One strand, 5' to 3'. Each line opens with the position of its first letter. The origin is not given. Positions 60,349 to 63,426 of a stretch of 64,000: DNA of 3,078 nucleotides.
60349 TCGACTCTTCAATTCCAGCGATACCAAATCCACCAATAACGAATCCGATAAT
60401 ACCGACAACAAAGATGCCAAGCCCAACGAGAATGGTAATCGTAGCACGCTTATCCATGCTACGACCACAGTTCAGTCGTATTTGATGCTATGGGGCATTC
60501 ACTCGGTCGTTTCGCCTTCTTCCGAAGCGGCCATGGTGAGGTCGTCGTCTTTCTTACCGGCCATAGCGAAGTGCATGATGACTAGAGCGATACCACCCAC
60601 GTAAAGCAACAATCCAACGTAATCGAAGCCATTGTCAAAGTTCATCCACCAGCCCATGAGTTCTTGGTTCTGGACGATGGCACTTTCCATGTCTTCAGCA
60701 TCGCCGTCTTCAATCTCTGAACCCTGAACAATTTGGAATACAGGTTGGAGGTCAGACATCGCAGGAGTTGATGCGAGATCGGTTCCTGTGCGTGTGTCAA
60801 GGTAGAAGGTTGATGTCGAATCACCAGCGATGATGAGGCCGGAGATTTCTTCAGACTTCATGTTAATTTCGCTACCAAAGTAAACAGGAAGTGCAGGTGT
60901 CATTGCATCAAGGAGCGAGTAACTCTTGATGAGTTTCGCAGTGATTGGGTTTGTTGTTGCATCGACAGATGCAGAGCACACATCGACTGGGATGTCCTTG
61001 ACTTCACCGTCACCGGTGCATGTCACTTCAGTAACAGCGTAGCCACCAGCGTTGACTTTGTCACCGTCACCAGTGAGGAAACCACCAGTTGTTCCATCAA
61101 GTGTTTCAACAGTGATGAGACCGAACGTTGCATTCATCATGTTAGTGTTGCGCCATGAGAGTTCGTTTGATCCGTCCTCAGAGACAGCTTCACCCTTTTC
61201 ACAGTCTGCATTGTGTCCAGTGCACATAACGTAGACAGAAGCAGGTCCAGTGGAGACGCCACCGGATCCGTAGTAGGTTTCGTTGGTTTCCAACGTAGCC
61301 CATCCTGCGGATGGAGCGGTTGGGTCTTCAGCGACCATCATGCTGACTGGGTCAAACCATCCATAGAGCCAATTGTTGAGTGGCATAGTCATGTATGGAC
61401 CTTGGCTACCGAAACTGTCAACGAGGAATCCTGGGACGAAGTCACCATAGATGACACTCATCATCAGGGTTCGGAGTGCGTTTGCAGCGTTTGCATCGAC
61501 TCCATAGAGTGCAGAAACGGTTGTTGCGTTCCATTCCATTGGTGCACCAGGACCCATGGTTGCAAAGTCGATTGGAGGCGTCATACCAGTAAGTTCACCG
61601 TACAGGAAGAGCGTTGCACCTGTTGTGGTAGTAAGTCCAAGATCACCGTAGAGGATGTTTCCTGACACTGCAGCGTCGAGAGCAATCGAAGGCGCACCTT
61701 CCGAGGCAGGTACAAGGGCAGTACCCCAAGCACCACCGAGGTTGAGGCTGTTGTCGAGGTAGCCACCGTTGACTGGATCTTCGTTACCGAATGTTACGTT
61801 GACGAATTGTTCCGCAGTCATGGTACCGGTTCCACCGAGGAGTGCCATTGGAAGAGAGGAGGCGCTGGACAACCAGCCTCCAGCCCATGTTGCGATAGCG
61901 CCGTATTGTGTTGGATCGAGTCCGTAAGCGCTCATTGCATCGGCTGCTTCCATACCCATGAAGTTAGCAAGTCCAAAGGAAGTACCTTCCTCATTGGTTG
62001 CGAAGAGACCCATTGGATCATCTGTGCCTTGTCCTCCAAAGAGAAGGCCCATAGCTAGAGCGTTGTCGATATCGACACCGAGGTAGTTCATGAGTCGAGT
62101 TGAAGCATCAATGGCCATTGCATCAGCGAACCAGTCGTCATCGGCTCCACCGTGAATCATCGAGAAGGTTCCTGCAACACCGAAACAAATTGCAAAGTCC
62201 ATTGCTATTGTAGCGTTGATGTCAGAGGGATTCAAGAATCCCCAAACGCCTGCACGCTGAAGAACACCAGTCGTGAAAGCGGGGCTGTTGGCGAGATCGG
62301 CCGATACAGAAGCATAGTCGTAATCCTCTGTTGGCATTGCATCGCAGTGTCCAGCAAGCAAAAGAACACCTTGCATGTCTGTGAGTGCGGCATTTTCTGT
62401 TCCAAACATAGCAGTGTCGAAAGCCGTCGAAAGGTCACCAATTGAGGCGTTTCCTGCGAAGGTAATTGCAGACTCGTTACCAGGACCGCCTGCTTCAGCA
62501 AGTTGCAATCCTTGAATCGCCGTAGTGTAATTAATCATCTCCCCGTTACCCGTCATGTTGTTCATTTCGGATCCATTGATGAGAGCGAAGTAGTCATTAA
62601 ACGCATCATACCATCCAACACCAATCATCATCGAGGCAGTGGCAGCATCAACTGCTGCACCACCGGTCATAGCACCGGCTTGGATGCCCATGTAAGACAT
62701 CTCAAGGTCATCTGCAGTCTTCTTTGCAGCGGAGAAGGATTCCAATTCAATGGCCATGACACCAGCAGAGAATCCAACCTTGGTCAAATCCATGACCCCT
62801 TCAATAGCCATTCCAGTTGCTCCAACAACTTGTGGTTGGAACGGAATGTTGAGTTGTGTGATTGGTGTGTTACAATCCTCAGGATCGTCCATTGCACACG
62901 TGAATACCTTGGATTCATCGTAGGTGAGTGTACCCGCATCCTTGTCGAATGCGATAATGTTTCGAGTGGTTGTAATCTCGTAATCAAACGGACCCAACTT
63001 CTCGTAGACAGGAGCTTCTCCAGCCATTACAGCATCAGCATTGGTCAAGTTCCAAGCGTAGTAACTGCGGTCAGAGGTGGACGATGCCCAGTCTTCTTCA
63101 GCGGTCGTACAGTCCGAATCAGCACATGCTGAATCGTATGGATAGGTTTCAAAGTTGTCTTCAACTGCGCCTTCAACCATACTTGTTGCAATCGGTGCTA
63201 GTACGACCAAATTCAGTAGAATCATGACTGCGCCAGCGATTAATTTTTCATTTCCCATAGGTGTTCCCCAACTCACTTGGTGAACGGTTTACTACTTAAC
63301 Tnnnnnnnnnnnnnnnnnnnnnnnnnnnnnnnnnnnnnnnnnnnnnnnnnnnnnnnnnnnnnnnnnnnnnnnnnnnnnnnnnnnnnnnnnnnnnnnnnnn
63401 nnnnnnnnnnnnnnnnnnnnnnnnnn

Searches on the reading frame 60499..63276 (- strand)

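Call 34: search_protein_families(library=pfam, proteins=[window:60499-63276:-], max_evalue=0.001)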
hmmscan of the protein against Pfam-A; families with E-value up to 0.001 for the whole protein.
window:60499-63276:- (925 aa): 1 family
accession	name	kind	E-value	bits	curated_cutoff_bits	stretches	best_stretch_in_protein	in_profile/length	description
PF01130.27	CD36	-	4.6e-13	48.9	26.5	1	62-155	42-134/463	CD36 family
